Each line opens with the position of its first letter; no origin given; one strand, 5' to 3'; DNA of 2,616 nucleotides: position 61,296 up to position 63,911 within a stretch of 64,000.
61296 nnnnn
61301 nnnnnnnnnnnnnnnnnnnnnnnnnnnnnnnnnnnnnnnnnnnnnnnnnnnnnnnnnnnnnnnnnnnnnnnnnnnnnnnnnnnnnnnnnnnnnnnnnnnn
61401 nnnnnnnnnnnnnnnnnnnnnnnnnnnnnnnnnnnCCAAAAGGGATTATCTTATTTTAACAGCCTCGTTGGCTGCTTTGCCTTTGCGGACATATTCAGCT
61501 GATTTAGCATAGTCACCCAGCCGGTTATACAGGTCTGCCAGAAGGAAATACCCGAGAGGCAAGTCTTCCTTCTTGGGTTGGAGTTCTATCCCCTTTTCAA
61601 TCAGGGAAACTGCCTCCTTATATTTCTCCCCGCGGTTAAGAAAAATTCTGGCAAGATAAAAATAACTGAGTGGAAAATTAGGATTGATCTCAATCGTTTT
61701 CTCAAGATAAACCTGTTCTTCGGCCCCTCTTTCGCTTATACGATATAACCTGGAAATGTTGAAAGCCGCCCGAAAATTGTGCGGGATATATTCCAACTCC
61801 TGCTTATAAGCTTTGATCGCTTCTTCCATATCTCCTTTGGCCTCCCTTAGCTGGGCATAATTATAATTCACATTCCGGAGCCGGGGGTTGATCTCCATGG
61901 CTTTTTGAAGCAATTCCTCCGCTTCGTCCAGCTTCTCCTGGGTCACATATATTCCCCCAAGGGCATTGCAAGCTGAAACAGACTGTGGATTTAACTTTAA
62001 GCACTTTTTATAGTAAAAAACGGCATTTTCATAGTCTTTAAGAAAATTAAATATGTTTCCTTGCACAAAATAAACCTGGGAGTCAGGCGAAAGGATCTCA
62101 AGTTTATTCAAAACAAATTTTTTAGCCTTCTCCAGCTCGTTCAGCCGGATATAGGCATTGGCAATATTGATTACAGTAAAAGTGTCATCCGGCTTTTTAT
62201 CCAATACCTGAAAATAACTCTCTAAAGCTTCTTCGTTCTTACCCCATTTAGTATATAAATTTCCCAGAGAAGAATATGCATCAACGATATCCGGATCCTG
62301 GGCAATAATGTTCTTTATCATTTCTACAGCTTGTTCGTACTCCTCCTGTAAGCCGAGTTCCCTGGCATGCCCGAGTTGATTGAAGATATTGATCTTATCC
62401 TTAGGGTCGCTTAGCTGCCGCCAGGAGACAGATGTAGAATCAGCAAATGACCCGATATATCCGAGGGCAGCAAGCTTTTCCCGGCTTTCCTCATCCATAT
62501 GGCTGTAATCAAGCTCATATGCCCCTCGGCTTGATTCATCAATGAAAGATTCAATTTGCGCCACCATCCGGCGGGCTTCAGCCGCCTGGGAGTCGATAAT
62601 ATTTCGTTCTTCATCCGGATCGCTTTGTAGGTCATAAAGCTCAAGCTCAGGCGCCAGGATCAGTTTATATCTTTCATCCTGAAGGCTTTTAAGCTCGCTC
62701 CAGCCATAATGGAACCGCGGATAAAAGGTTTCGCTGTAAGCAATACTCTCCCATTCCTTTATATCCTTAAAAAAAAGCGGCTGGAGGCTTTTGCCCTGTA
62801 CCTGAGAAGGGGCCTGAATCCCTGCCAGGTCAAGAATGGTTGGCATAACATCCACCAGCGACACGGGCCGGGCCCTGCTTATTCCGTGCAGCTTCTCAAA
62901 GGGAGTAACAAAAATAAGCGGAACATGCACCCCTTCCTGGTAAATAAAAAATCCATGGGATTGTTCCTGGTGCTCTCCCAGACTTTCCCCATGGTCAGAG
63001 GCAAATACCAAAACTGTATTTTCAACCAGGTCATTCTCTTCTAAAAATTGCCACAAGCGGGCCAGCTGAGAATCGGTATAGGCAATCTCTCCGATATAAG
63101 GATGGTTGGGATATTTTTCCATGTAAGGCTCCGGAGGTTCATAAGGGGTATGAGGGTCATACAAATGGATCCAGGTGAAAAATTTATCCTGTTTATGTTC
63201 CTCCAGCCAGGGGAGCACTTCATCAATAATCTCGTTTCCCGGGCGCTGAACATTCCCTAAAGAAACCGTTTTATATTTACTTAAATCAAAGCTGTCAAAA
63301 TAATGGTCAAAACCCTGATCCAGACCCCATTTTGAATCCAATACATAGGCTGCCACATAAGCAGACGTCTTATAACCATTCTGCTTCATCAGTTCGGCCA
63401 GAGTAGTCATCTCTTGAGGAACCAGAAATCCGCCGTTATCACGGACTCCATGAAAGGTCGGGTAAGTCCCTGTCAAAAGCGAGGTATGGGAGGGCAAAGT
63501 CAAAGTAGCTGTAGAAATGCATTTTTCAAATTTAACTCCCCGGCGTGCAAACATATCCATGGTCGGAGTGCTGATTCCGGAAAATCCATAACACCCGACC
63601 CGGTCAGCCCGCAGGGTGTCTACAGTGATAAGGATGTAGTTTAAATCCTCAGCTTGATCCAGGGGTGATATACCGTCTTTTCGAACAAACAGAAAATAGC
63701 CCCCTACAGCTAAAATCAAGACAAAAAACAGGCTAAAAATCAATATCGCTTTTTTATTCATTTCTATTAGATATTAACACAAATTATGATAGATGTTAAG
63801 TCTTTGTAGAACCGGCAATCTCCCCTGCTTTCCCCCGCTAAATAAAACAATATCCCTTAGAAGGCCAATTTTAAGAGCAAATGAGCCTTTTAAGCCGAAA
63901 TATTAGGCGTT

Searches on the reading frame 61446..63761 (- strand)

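Call 75: search_protein_families(library=pfam, proteins=[window:61446-63761:-], max_evalue=0.00001)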
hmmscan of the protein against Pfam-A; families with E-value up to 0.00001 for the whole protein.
window:61446-63761:- (771 aa): 22 families
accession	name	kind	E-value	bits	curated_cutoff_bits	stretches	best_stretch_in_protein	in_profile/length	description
PF00884.28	Sulfatase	-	1.9e-48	165.8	25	1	41-315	2-301/301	Sulfatase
PF13181.12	TPR_8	-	3.6e-32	108.2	25.7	1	562-593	2-33/34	Tetratricopeptide repeat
PF00515.34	TPR_1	-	9.9e-29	98.4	27.8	2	562-593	2-33/34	Tetratricopeptide repeat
PF14559.12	TPR_19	-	1.8e-24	86.3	25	1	575-627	5-57/68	Tetratricopeptide repeat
PF13431.12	TPR_17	-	3.8e-24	83.3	24.4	0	686-716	2-31/34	Tetratricopeptide repeat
PF07719.23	TPR_2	-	2.1e-23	80.9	27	0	597-627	3-33/34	Tetratricopeptide repeat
PF13176.12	TPR_7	-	1.3e-22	78.3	27.9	0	495-526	1-32/36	Tetratricopeptide repeat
PF13424.12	TPR_12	-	1.4e-20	73.6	30.1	0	599-657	7-73/77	Tetratricopeptide repeat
PF16347.10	SGSH_C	-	3.2e-19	70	29.3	1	272-395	10-138/154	N-sulphoglucosamine sulphohydrolase, C-terminal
PF13432.12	TPR_16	-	9.7e-18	64.7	32.7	0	464-526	2-64/65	Tetratricopeptide repeat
PF13414.12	TPR_11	-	1.8e-16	59.9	26.8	0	500-537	1-38/42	TPR repeat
PF13428.12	TPR_14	-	1.1e-15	57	23.5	0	600-638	6-44/44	Tetratricopeptide repeat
PF01663.27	Phosphodiest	-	7.2e-13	49.3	23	1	43-258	2-220/342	Type I phosphodiesterase / nucleotide pyrophosphatase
PF23914.1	TPR_CcmH_CycH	-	5.9e-11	42.9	42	0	590-662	45-120/158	Cytochrome c-type biogenesis protein H TPR domain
PF12895.13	ANAPC3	-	1.1e-10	42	27.2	0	576-653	4-80/82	Anaphase-promoting complex, cyclosome, subunit 3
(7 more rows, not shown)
